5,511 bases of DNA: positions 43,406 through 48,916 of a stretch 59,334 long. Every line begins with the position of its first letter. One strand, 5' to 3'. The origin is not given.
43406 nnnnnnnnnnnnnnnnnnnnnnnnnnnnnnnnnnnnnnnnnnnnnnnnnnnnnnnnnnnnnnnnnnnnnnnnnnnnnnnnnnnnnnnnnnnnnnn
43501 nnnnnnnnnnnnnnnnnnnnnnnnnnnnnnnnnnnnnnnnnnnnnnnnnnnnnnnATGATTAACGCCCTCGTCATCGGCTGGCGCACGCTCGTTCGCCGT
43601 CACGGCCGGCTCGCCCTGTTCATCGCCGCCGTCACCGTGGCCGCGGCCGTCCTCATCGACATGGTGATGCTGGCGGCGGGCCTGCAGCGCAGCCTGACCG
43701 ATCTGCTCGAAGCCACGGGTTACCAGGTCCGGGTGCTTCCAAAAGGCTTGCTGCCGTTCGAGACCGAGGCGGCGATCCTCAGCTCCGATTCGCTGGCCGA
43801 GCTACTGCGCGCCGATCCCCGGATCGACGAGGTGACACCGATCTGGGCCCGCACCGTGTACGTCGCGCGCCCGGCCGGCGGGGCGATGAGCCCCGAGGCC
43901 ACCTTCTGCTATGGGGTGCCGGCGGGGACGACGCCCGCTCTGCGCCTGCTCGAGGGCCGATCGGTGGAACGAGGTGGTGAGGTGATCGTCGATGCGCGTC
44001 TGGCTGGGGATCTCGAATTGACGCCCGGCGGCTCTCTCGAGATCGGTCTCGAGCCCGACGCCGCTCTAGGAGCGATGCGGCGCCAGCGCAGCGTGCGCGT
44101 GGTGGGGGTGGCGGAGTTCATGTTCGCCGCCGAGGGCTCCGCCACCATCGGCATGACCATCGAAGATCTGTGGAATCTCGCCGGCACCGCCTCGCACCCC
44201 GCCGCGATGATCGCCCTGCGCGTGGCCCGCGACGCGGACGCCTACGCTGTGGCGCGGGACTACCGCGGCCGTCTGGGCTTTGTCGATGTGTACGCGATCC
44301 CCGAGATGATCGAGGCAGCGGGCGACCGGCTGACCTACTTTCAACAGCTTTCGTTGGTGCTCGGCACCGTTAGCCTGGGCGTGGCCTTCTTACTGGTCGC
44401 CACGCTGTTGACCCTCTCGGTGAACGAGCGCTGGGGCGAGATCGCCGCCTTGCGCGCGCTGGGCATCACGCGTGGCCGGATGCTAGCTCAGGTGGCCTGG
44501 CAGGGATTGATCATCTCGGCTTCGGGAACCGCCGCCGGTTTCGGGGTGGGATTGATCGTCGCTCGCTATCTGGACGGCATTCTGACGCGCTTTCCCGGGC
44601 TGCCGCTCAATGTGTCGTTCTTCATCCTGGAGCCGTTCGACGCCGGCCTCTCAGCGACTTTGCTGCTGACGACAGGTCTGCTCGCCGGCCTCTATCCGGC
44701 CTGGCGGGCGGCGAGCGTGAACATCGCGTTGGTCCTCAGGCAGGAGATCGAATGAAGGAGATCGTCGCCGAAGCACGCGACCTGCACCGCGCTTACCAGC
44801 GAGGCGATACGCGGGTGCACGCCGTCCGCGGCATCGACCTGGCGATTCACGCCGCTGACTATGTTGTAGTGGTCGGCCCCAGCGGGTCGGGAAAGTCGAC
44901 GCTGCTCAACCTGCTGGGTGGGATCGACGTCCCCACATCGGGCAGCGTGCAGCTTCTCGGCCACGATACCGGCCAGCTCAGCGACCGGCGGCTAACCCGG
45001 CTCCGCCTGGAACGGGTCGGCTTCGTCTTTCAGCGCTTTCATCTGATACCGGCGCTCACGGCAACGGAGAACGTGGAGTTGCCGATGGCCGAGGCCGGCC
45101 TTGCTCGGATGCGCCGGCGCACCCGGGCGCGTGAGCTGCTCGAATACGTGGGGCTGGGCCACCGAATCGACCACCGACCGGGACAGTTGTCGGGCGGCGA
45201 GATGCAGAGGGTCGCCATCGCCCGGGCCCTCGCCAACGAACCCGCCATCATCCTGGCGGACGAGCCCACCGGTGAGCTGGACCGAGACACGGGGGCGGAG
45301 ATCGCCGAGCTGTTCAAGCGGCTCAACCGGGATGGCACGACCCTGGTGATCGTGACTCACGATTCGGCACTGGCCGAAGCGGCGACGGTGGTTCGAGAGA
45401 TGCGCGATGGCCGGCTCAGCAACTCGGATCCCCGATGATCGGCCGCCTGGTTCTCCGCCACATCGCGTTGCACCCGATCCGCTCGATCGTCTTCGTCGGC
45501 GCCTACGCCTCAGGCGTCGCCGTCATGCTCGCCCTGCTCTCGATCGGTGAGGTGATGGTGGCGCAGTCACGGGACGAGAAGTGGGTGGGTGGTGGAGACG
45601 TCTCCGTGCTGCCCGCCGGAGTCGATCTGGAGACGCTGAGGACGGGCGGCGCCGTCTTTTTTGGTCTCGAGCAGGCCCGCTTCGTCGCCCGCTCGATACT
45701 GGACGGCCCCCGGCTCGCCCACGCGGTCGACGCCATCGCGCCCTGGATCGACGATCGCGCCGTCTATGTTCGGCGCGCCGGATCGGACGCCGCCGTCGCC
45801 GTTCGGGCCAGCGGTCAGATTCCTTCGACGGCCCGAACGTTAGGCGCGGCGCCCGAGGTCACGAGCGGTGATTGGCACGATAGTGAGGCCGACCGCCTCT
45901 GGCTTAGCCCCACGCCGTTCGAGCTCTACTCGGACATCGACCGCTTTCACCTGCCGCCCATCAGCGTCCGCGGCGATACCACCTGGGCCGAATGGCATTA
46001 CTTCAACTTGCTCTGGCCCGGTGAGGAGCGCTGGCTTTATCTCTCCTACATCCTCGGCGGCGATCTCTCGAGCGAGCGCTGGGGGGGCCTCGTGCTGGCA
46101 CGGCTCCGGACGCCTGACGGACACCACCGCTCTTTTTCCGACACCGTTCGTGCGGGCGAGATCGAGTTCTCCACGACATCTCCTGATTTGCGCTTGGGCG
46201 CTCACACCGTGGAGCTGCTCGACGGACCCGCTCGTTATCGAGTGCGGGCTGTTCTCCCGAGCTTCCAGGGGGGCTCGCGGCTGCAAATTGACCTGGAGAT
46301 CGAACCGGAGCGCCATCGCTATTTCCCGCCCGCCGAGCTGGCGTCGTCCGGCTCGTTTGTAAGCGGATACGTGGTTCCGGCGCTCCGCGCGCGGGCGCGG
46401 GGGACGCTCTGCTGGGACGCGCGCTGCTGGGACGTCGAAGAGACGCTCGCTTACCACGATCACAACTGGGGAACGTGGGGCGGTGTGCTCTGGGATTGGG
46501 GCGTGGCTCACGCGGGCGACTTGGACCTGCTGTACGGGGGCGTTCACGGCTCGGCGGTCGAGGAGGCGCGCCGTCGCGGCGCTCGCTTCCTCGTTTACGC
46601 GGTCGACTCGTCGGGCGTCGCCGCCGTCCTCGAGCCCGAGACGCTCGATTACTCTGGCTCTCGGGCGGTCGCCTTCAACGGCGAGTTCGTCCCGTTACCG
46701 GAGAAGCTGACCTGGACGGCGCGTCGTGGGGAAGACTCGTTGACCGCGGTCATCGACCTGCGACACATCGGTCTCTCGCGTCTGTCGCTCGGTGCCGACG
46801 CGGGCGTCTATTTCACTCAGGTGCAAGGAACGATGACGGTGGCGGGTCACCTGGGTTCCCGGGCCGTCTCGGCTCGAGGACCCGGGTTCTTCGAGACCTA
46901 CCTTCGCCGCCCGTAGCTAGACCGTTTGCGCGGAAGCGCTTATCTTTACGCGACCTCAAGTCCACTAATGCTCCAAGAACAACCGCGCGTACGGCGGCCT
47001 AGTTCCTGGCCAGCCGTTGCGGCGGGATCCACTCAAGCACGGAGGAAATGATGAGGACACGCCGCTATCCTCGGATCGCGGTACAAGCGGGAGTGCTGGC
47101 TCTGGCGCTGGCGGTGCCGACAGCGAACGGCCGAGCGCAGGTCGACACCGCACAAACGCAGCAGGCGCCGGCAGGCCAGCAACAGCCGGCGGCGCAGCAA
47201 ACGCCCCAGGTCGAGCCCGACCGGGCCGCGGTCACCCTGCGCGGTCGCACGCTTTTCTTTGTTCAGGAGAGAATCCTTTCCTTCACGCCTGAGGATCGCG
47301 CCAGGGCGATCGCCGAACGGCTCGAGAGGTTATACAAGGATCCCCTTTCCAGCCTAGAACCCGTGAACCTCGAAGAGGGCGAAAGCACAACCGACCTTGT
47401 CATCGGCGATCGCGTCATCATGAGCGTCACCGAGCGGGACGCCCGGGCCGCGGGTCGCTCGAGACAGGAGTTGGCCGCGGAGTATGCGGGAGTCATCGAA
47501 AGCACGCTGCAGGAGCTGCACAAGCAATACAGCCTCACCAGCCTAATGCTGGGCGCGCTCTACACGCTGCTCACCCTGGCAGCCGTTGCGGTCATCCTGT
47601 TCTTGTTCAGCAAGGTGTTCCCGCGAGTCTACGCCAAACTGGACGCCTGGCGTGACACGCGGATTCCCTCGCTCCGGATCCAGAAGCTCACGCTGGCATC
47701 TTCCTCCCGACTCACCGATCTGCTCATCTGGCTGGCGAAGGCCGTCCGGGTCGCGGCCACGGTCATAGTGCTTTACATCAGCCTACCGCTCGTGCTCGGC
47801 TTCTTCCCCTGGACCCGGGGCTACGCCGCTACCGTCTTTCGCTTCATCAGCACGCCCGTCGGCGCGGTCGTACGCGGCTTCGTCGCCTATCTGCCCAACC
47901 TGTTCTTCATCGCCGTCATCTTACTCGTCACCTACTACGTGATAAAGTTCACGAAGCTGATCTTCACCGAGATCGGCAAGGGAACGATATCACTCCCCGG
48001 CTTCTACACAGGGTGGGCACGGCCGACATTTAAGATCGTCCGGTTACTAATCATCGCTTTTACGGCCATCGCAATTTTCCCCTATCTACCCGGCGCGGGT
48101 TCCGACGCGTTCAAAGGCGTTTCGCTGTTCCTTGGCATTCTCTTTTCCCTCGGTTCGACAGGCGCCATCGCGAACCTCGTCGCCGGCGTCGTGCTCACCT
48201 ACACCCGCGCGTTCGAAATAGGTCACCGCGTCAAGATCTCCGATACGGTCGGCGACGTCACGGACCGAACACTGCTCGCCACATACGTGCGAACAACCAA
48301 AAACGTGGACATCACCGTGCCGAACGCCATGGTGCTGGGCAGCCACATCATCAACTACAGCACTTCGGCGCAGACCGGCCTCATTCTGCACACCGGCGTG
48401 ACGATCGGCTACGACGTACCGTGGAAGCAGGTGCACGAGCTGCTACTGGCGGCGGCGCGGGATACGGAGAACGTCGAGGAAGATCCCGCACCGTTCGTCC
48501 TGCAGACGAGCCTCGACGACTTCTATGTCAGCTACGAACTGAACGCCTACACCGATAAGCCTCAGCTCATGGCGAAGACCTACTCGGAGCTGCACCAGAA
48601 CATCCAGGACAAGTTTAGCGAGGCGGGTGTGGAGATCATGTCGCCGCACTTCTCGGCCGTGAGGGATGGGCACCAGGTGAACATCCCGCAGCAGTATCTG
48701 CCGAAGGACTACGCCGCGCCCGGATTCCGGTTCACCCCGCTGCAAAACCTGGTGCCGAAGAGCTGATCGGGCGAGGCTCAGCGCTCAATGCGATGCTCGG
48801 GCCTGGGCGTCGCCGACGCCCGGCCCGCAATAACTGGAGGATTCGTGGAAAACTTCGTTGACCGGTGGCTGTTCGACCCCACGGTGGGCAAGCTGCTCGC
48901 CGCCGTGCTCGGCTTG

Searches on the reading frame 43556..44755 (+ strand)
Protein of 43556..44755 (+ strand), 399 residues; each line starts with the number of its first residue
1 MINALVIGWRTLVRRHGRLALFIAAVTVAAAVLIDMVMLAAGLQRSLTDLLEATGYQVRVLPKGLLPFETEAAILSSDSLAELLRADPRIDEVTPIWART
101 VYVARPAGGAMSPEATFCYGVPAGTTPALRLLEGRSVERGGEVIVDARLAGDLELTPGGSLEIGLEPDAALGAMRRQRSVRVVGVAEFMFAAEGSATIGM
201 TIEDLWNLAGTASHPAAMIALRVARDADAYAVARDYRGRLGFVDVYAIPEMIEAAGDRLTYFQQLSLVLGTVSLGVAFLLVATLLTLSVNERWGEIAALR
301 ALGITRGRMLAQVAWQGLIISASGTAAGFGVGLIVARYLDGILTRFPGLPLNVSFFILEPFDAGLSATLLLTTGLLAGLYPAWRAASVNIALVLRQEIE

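Call 32: search_protein_families(library=ncbifam, proteins=[window:43556-44755:+], max_evalue=0.001)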
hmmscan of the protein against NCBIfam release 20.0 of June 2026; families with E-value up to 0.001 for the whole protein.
window:43556-44755:+ (399 aa): 5 families
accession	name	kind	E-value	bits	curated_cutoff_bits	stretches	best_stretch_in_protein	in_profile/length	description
TIGR02212.1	lolCE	equivalog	9.7e-18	64.3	362.45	1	137-397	138-411/411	lipoprotein-releasing ABC transporter permease subunit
TIGR03434.1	ADOP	subfamily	2.6e-13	49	622.3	1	175-397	588-803/803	ADOP family duplicated permease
NF008076.0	PRK10814.1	exception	1.8e-08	33.9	473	1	273-397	274-399/399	lipoprotein-releasing ABC transporter permease subunit LolC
TIGR02213.1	lolE_release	exception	2.8e-07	29.7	540.35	1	216-394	231-408/411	lipoprotein-releasing ABC transporter permease subunit LolE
NF008357.0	PRK11146.1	exception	4.5e-06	25.7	439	1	273-395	279-412/414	lipoprotein-releasing ABC transporter permease subunit LolE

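Call 33: search_protein_families(library=pfam, proteins=[window:43556-44755:+], max_evalue=0.0001)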
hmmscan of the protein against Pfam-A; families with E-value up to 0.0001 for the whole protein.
window:43556-44755:+ (399 aa): 2 families
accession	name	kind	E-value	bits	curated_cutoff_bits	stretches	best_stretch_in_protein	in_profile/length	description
PF02687.27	FtsX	-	2.5e-16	60.2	25.5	1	268-390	2-120/120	FtsX-like permease C-terminal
PF12704.14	MacB_PCD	-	5.1e-09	37.1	27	1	20-234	2-202/207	MacB-like periplasmic core domain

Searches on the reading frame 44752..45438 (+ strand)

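Call 32: search_protein_families(library=ncbifam, proteins=[window:44752-45438:+], max_evalue=0.001)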
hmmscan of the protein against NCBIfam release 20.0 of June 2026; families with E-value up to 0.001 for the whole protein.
window:44752-45438:+ (228 aa): 191 families (the best 25 are shown)
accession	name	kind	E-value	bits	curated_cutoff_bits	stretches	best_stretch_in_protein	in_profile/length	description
NF007826.0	PRK10535.1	equivalog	9.7e-72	242.2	966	1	6-224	5-223/648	macrolide ABC transporter ATP-binding protein/permease MacB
TIGR02211.1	LolD_lipo_ex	equivalog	6.9e-71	238.3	307.75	1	7-223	3-220/221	lipoprotein-releasing ABC transporter ATP-binding protein LolD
NF007879.0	PRK10584.1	equivalog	1.2e-65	221.4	336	1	4-224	5-226/228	putative ABC transporter ATP-binding protein YbbA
NF008639.0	PRK11629.1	equivalog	1.6e-63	214.2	360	1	2-224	3-226/234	lipoprotein-releasing ABC transporter ATP-binding protein LolD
TIGR02673.1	FtsE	equivalog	2.9e-61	206.8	264.85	1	10-211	6-203/214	cell division ATP-binding protein FtsE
TIGR02982.1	heterocyst_DevA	subfamily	2.1e-59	200.8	295.8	1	8-222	4-219/220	ABC exporter ATP-binding subunit, DevA family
NF038007.1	ABC_ATP_DarD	equivalog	4.1e-58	196.4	375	1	13-222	9-218/218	darobactin export ABC transporter ATP-binding protein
TIGR03608.1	L_ocin_972_ABC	subfamily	1e-52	178.7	254.85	1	24-214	13-203/206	putative bacteriocin export ABC transporter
NF007027.0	PRK09493.1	equivalog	7.1e-46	156.5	379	1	22-211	14-202/240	glutamine ABC transporter ATP-binding protein GlnQ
NF040933.2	ABC_arch_GlcV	equivalog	1.4e-44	152.5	450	1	8-213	5-214/357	glucose ABC transporter ATP-binding protein GlcV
TIGR01186.1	proV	subfamily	1.8e-43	149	326.6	1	23-208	7-191/363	betaine/proline/choline family ABC transporter ATP-binding protein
TIGR03265.1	PhnT2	equivalog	1.8e-42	145.9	457.7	1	21-211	16-203/353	putative 2-aminoethylphosphonate ABC transporter ATP-binding protein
TIGR02314.1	ABC_MetN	equivalog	2.2e-42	145.3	499.7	1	9-207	5-203/343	methionine ABC transporter ATP-binding protein MetN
NF008428.0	PRK11264.1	equivalog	4.1e-42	144.1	406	1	24-209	18-208/250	L-cystine ABC transporter ATP-binding protein TcyN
TIGR02315.1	ABC_phnC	equivalog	8.1e-42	143.3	266.1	1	10-210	6-211/243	phosphonate ABC transporter ATP-binding protein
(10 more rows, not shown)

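Call 33: search_protein_families(library=pfam, proteins=[window:44752-45438:+], max_evalue=0.0001)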
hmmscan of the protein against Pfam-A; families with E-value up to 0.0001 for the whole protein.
window:44752-45438:+ (228 aa): 3 families
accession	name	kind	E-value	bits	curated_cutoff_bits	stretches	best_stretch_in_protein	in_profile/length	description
PF00005.33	ABC_tran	-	2.3e-32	112.9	25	1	26-173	2-136/137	ABC transporter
PF13304.12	AAA_21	-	1.4e-07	32.3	27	0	39-68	3-52/304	AAA domain, putative AbiEii toxin, Type IV TA system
PF02463.25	SMC_N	-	5.1e-06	26.5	40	0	144-214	135-208/220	RecF/RecN/SMC N terminal domain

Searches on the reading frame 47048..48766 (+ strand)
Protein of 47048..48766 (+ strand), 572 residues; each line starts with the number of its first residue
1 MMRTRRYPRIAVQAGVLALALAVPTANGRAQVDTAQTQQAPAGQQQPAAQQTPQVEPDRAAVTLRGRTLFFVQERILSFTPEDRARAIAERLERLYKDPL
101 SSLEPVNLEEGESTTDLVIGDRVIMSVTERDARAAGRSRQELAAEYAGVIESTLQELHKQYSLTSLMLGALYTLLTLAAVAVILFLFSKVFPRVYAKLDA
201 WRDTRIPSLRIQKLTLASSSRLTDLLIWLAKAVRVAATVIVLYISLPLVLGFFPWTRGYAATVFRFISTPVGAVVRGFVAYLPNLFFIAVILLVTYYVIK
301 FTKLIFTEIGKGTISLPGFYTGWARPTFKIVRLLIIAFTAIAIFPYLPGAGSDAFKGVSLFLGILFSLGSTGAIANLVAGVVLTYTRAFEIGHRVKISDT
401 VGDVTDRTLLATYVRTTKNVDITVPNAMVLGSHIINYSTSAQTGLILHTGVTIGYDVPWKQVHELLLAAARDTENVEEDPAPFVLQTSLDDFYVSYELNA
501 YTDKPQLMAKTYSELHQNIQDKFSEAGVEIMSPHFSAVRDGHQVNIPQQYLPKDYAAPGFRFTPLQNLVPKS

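Call 74: search_protein_families(library=pfam, proteins=[window:47048-48766:+], max_evalue=0.00001)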
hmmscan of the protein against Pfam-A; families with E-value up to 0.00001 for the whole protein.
window:47048-48766:+ (572 aa): 2 families
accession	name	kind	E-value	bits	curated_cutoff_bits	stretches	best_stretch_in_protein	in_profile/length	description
PF00924.24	MS_channel_2nd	-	3.8e-16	59.4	20.2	1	374-438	3-67/68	Mechanosensitive ion channel, beta-domain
PF21082.3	MS_channel_3rd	-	2.7e-14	53.8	21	1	450-530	6-88/88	Mechanosensitive ion channel MscS, C-terminal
